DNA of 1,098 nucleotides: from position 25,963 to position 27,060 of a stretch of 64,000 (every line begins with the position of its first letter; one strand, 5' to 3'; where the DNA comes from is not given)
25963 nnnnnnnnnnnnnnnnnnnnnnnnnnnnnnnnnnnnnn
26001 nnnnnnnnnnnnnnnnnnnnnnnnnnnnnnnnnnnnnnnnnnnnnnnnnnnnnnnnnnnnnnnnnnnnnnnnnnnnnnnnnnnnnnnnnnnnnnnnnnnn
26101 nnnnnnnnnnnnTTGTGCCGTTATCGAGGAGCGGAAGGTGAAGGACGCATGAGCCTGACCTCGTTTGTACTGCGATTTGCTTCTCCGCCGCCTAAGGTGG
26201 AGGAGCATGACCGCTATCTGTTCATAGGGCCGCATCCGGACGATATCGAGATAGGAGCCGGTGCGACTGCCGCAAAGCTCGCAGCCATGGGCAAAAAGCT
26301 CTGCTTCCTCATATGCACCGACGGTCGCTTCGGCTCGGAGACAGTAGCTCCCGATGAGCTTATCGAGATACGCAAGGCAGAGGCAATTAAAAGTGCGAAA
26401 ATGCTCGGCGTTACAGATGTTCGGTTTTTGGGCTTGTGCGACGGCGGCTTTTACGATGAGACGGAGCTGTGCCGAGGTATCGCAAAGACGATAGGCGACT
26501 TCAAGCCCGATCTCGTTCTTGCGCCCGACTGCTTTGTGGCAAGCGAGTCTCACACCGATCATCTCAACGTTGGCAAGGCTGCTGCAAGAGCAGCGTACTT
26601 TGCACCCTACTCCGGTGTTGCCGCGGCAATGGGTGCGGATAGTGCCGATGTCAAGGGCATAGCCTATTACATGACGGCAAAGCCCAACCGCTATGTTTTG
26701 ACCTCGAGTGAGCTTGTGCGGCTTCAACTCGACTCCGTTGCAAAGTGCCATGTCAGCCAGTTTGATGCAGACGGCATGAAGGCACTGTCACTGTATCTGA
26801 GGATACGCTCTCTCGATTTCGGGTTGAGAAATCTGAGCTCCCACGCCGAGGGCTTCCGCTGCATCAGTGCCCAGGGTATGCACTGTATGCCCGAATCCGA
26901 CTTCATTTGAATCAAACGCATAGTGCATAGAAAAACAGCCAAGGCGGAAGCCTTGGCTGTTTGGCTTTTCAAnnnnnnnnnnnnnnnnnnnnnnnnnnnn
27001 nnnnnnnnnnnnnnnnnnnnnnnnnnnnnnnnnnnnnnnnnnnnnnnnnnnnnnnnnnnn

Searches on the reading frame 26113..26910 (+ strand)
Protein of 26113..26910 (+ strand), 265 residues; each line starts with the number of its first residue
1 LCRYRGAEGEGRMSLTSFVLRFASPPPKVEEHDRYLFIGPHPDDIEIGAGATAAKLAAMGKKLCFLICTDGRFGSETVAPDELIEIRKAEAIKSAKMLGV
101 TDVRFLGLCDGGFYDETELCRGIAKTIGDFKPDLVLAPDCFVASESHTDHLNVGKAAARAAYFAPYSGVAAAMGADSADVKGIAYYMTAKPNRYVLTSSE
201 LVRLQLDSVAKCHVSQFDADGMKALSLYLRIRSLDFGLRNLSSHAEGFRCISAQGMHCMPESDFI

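Call 32: search_protein_families(library=pfam, proteins=[window:26113-26910:+], max_evalue=0.00001)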
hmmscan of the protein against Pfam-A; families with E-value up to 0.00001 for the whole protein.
window:26113-26910:+ (265 aa): 1 family
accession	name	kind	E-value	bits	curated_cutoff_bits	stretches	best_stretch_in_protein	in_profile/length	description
PF02585.22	PIG-L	-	7.8e-29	101.2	28.2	1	36-160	1-128/129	GlcNAc-PI de-N-acetylase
